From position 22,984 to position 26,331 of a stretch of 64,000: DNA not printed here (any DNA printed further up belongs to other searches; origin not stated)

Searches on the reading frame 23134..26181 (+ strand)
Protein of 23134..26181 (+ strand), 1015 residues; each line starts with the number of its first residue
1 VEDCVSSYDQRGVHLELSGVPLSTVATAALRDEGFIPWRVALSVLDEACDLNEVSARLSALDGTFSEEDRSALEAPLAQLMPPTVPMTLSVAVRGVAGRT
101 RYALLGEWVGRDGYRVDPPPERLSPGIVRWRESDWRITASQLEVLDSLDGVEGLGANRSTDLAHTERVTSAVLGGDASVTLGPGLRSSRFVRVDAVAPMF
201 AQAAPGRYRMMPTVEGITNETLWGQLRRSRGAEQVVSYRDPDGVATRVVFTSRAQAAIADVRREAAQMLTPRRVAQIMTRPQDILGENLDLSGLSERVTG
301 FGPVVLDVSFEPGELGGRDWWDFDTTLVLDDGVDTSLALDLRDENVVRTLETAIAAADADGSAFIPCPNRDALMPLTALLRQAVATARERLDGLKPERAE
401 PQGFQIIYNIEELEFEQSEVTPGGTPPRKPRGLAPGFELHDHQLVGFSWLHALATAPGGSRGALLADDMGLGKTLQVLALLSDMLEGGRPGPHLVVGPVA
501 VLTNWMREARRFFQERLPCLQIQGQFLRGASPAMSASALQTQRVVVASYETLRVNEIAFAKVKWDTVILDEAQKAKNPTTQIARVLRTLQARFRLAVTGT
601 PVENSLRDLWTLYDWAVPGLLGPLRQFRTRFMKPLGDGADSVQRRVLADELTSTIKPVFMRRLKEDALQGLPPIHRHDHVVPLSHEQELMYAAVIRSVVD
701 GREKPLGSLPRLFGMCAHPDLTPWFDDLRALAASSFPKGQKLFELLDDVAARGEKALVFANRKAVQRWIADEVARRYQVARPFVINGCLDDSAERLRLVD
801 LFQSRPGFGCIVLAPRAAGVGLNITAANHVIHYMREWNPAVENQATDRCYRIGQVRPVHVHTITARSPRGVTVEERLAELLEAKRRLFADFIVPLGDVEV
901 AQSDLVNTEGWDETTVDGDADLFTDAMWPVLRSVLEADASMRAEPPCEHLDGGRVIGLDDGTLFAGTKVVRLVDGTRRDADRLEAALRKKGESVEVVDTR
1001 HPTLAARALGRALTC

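Call 5: search_protein_families(library=padloc, proteins=[window:23134-26181:+])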
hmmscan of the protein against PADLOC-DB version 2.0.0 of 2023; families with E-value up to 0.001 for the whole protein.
window:23134-26181:+ (1015 aa): 31 families (the best 25 are shown)
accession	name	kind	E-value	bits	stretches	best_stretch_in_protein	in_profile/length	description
PDLC00633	ZorD1|ZorD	-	4.7e-149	496.2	1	234-903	241-896/908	"SWI2/SNF2 helicase, Mrr-like nuclease"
PDLC00631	ZorD1|ZorD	-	3.3e-143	476.8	1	81-907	71-925/1071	"SWI2/SNF2 helicase, Mrr-like nuclease"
PDLC00632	ZorD1|ZorD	-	8.7e-138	459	1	287-906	425-1094/1101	"SWI2/SNF2 helicase, Mrr-like nuclease"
PDLC00629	ZorD1|ZorD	-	3.1e-131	437.2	1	343-909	379-972/1012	"SWI2/SNF2 helicase, Mrr-like nuclease"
PDLC00634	ZorD1|ZorD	-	2.1e-125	417.9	1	402-912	456-993/1208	"SWI2/SNF2 helicase, Mrr-like nuclease"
PDLC00628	ZorD1|ZorD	-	1.3e-98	329.2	1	409-861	484-940/1171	"SWI2/SNF2 helicase, Mrr-like nuclease"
PDLC00627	ZorD1|ZorD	-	1.6e-94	315.7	2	541-894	606-990/1006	"SWI2/SNF2 helicase, Mrr-like nuclease"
PDLC02854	DpdE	-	1.7e-82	275.8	1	349-905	481-1075/1083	DpdE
PDLC02849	DpdE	-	3.6e-69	231.9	1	438-888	400-829/857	DpdE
PDLC02842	DpdE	-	5.1e-69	231.1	1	438-886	701-1145/1176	DpdE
PDLC02850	DpdE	-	7.8e-68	227.4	1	435-891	801-1241/1282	DpdE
PDLC00630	ZorD1|ZorD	-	1.3e-62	210.4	3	541-675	267-404/817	"SWI2/SNF2 helicase, Mrr-like nuclease"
PDLC02845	DpdE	-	6.3e-59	197.8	1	439-893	844-1273/1293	DpdE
PDLC02851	DpdE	-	1e-58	197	1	427-892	588-1035/1055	DpdE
PDLC02848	DpdE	-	6.6e-45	151.4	1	435-763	353-673/856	DpdE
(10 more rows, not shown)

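Call 6: search_protein_families(library=pfam, proteins=[window:23134-26181:+])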
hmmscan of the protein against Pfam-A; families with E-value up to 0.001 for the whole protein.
window:23134-26181:+ (1015 aa): 3 families
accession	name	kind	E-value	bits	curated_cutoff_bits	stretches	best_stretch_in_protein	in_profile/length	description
PF00176.29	SNF2-rel_dom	-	1.3e-51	175.9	24.9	1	442-696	1-254/290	SNF2-related domain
PF00271.37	Helicase_C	-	5.6e-13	49.6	23.5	1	741-853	5-110/110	Helicase conserved C-terminal domain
PF04851.21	ResIII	-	2.9e-06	27.7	22.5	1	459-602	22-163/164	Type III restriction enzyme, res subunit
